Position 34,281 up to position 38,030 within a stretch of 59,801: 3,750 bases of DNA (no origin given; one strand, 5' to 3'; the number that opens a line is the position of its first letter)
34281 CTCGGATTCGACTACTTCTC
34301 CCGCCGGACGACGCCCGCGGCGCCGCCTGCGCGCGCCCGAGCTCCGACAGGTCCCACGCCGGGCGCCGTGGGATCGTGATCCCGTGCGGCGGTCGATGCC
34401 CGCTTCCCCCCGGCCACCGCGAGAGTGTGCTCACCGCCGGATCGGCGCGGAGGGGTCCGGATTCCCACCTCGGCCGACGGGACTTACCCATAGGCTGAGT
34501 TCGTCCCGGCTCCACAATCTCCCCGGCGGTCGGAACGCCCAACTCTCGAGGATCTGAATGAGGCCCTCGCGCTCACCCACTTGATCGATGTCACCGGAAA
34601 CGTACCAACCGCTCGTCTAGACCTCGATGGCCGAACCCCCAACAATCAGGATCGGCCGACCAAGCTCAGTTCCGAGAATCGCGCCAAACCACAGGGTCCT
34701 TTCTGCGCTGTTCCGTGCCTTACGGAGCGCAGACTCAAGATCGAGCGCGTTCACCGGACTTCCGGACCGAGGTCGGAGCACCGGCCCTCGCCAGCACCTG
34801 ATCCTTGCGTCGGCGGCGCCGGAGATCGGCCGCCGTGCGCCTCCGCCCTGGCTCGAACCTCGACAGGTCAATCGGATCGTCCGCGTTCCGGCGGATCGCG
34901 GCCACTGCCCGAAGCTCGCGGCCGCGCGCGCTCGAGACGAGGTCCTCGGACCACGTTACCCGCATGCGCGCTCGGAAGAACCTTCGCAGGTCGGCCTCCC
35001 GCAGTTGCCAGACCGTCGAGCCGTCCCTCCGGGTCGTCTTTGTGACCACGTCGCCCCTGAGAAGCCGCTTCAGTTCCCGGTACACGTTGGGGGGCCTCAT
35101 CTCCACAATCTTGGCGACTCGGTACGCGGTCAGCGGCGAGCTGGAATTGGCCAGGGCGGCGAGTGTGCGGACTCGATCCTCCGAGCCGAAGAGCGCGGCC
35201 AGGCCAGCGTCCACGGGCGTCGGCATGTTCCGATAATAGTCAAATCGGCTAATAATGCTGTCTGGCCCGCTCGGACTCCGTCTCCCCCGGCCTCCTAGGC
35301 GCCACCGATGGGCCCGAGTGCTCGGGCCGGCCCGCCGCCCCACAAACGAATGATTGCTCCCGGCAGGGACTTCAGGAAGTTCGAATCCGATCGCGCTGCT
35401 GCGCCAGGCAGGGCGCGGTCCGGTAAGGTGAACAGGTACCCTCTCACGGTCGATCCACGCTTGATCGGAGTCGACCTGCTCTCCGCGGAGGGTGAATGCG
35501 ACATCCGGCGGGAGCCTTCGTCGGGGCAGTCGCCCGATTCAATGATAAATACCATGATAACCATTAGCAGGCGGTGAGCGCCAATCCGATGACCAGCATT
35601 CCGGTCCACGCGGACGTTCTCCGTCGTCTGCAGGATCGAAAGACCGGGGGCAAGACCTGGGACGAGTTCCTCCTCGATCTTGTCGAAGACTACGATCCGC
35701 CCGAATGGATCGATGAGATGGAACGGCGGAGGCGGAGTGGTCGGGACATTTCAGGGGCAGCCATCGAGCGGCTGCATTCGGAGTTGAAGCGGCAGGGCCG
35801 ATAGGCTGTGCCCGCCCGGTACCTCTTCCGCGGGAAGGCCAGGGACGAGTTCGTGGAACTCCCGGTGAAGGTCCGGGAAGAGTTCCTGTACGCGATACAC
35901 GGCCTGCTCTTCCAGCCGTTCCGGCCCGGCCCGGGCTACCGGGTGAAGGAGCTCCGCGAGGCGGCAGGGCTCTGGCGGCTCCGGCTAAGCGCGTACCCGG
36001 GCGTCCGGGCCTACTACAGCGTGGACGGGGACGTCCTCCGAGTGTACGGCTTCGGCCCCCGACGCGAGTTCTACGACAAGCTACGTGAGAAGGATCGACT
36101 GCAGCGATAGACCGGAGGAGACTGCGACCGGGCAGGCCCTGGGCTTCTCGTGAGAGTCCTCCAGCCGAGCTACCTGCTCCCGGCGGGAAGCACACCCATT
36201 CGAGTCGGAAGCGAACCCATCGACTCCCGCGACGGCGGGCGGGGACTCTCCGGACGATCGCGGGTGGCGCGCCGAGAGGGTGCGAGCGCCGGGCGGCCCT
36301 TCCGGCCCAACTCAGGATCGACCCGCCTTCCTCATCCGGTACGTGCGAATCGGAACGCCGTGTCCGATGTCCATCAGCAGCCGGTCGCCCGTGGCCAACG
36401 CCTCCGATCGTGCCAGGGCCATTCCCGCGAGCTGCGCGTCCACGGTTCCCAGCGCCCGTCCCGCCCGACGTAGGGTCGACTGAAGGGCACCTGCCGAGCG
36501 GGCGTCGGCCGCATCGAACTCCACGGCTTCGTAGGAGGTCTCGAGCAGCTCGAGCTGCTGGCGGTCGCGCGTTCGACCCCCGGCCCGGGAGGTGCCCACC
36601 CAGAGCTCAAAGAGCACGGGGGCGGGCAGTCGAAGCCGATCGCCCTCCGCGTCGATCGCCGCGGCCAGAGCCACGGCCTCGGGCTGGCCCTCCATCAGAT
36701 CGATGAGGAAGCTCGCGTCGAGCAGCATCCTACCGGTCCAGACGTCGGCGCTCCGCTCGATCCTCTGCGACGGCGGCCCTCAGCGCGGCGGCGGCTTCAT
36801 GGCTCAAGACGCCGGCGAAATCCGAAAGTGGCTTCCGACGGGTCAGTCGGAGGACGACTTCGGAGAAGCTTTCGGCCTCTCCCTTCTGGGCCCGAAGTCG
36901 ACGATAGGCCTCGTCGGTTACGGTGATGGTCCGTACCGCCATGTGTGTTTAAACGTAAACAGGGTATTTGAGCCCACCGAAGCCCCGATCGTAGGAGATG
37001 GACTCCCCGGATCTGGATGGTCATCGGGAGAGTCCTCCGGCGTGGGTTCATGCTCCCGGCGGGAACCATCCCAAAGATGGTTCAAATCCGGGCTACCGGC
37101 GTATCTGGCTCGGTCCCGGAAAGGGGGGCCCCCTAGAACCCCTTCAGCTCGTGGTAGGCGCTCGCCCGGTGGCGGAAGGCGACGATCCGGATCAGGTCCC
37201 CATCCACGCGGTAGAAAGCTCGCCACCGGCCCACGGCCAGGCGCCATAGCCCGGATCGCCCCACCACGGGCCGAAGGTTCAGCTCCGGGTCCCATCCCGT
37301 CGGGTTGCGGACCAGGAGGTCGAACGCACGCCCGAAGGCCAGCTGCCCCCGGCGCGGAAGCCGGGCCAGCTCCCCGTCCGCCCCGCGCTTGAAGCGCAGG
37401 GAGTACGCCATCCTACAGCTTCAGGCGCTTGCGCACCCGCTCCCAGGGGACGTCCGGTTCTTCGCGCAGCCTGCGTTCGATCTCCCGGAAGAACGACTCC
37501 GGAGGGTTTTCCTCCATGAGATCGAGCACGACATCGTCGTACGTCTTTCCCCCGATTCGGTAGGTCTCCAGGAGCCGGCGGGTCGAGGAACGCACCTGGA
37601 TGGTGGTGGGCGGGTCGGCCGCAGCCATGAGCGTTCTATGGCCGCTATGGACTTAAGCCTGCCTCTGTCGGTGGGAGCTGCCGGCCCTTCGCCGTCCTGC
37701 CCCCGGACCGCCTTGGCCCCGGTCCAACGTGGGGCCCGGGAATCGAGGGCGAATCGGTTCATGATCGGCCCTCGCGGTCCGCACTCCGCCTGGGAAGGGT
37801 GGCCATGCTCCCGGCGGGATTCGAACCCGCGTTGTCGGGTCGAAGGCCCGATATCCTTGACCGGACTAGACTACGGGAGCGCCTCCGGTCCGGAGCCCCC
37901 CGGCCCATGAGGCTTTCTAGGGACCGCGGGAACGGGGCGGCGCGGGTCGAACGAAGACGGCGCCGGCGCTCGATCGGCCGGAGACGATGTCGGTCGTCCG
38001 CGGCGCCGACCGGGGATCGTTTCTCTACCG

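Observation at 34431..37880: Tandem array of toxin-antitoxin cassettes, each bounded by a copy of the tRNA-Glu 3' end, with no integrase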

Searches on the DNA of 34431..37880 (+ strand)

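Call 104: search_dna_similar(query=window:34431-37880:+, collection=plasmids, mode=distant, max_rows=8)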
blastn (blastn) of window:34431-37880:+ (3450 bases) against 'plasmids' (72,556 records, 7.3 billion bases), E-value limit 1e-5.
No match.

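Call 105: search_dna_similar(query=window:34431-37880:+, collection=phages, mode=distant, max_rows=8)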
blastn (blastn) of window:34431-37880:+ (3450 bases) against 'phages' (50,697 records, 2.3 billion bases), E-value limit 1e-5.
No match.

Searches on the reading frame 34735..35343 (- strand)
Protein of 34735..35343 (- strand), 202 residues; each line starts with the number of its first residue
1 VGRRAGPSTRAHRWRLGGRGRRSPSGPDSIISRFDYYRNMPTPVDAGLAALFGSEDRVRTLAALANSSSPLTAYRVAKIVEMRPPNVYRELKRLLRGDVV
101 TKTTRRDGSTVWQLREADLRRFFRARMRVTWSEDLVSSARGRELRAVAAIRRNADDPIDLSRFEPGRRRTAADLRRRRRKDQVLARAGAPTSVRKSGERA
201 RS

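Call 7: search_protein_families(library=pfam, max_evalue=0.1, proteins=[window:34735-35343:-])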
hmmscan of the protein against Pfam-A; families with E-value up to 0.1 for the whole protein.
window:34735-35343:- (202 aa): 6 families
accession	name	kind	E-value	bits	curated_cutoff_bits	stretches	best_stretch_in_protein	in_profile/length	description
PF01978.25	TrmB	-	0.00019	21.6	25.6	1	58-106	11-58/68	Sugar-specific transcriptional regulator TrmB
PF12840.13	HTH_20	-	0.0021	18.4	27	1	55-101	4-49/51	Helix-turn-helix domain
PF01022.26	HTH_5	-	0.0071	16.7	22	1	55-101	2-46/47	Bacterial regulatory protein, arsR family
PF12802.13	MarR_2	-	0.011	16.3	27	0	58-107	8-58/61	MarR family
PF24033.1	DUF7342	-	0.029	14.8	31.6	1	55-113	4-59/150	Family of unknown function (DUF7342)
PF25212.1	HVO_A0114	-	0.035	14.3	27.6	1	54-105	21-71/84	HVO_A0114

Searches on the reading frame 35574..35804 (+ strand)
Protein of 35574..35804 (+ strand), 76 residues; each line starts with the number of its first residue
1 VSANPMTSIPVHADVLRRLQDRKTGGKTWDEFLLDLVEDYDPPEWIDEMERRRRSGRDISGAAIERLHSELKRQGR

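Call 7: search_protein_families(library=pfam, max_evalue=0.1, proteins=[window:35574-35804:+])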
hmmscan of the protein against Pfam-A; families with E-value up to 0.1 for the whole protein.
window:35574-35804:+ (76 aa): 1 family
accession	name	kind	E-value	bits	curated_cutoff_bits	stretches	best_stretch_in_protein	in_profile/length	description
PF02697.20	VAPB_antitox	-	0.053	14.8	27.9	1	9-41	3-35/69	Putative antitoxin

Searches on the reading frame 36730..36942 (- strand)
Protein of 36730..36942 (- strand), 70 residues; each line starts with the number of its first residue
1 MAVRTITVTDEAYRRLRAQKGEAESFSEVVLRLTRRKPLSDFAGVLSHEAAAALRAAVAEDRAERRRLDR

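Call 7: search_protein_families(library=pfam, max_evalue=0.1, proteins=[window:36730-36942:-])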
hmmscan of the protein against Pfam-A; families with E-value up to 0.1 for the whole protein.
window:36730-36942:- (70 aa): 1 family
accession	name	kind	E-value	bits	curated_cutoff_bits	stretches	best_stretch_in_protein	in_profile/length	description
PF02697.20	VAPB_antitox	-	3.7e-16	60.1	27.9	1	4-64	1-67/69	Putative antitoxin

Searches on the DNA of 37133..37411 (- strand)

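Call 50: search_rna_families(sources=[L089, L093, L043, L028], threshold=gathering, show_alignments=2)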
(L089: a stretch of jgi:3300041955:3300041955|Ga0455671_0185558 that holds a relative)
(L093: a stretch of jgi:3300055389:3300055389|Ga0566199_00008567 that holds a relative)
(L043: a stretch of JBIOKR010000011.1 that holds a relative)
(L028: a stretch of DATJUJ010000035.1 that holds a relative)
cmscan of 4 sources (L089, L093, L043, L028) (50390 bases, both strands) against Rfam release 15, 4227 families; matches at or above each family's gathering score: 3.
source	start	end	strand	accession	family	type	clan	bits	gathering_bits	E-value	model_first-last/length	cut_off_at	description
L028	17819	17918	+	RF00005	tRNA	Gene; tRNA;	CL00001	49.4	29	1.1e-07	1-71/71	no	tRNA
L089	265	366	+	RF00005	tRNA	Gene; tRNA;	CL00001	47.5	29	3.7e-07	1-71/71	no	tRNA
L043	2552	2651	+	RF00005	tRNA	Gene; tRNA;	CL00001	47.5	29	3.8e-07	1-71/71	no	tRNA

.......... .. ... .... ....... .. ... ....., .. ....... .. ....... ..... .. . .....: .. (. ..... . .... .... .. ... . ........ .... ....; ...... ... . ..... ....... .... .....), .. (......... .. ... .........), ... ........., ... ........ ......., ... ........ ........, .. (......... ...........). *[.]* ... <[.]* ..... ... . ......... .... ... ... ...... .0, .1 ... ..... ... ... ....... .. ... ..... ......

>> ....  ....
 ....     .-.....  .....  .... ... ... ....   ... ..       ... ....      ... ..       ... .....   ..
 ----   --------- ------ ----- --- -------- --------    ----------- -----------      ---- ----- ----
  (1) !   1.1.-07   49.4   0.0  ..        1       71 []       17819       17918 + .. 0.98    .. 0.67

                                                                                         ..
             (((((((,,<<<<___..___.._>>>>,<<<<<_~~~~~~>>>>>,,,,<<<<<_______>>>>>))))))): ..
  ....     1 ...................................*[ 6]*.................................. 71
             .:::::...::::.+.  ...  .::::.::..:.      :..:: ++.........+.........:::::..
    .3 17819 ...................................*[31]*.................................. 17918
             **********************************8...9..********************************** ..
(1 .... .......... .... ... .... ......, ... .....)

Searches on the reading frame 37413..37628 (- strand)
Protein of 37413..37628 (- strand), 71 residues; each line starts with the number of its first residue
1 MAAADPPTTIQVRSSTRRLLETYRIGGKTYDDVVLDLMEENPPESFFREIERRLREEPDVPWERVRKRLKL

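Call 7: search_protein_families(library=pfam, max_evalue=0.1, proteins=[window:37413-37628:-])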
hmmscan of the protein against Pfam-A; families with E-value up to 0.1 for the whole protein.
window:37413-37628:- (71 aa): 1 family
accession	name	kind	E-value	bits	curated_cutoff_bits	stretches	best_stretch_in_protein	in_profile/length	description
PF24434.1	DUF7557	-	0.052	13.4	25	1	8-37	2-31/45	Family of unknown function (DUF7557)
